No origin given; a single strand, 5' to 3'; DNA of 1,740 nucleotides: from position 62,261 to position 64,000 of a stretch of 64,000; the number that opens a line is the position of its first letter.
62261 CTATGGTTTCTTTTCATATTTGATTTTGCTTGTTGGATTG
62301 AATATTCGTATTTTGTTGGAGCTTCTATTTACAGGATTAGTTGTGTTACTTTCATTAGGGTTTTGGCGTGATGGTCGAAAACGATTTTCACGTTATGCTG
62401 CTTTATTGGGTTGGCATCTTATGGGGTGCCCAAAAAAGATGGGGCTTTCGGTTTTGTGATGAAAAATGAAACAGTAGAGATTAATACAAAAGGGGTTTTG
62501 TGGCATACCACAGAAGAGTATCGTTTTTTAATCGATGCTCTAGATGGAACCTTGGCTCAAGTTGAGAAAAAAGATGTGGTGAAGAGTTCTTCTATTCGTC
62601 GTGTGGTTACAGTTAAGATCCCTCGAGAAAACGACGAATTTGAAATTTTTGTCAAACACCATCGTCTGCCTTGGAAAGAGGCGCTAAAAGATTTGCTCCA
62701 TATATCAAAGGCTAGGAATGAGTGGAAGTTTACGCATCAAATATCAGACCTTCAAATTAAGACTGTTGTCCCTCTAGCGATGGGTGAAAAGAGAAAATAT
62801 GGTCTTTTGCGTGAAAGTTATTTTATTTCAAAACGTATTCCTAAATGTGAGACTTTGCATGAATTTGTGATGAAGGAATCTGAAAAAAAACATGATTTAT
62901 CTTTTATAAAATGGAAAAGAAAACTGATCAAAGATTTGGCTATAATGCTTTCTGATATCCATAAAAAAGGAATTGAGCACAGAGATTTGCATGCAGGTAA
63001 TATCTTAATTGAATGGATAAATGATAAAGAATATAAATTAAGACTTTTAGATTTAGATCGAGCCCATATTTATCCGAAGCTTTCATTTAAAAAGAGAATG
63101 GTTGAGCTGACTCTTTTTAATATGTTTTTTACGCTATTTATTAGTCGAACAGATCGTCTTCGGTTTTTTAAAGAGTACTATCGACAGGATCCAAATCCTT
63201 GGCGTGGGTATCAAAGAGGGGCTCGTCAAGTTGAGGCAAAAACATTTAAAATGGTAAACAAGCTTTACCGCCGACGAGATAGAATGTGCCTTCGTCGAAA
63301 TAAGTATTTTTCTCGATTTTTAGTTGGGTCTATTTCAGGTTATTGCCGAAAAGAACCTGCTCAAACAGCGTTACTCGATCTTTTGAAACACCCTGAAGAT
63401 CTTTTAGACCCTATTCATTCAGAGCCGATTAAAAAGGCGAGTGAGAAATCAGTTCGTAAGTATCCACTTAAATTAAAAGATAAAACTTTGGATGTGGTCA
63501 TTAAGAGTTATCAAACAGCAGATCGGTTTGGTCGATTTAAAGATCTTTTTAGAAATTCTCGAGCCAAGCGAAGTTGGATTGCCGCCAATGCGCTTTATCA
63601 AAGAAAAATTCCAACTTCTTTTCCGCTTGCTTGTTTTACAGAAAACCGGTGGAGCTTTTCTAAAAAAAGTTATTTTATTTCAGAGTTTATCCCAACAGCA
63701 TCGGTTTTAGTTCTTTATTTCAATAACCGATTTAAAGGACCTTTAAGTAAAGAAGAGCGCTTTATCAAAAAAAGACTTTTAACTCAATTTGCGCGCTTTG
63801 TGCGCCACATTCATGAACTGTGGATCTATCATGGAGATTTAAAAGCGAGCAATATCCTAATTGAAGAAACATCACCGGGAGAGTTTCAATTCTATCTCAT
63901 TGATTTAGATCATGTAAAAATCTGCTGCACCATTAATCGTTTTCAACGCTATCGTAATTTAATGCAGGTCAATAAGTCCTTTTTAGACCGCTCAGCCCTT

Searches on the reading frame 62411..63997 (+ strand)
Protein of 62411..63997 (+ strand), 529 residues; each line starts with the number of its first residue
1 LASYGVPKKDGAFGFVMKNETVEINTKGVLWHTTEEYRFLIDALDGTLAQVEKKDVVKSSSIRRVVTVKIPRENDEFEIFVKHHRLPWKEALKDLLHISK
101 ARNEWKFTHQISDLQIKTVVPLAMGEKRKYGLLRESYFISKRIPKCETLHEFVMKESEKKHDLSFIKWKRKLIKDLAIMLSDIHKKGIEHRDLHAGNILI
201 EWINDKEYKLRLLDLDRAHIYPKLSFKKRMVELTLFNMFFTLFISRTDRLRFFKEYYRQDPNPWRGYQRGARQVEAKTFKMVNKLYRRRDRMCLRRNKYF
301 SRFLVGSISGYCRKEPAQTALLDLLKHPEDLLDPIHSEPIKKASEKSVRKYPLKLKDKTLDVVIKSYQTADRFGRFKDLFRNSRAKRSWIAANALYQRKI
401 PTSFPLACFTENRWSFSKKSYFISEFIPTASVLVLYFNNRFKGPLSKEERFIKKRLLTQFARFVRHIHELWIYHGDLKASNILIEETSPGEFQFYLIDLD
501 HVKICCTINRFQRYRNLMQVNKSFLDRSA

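Call 38: search_protein_families(library=pfam, proteins=[window:62411-63997:+], max_evalue=0.001)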
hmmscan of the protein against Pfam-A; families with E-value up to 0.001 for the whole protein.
window:62411-63997:+ (529 aa): 6 families
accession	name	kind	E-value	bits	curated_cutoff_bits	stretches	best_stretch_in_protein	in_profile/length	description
PF06293.20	Kdo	-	1.1e-27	97.3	21.3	2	53-220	7-171/207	Lipopolysaccharide kinase (Kdo/WaaP) family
PF00069.31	Pkinase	-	5.3e-12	46.1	31.7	2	417-502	70-145/263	Protein kinase domain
PF17667.7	Pkinase_fungal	-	8.5e-06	25.2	24.1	0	453-503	285-340/387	Fungal protein kinase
PF03109.22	ABC1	-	1.7e-05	24.5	22.9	0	101-215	114-211/244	ABC1 atypical kinase-like domain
PF10707.15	YrbL-PhoP_reg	-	2.9e-05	24.2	31.5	0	447-509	101-162/185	PhoP regulatory network protein YrbL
PF07714.23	PK_Tyr_Ser-Thr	-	4e-05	23.5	23.1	0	148-201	87-136/258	Protein tyrosine and serine/threonine kinase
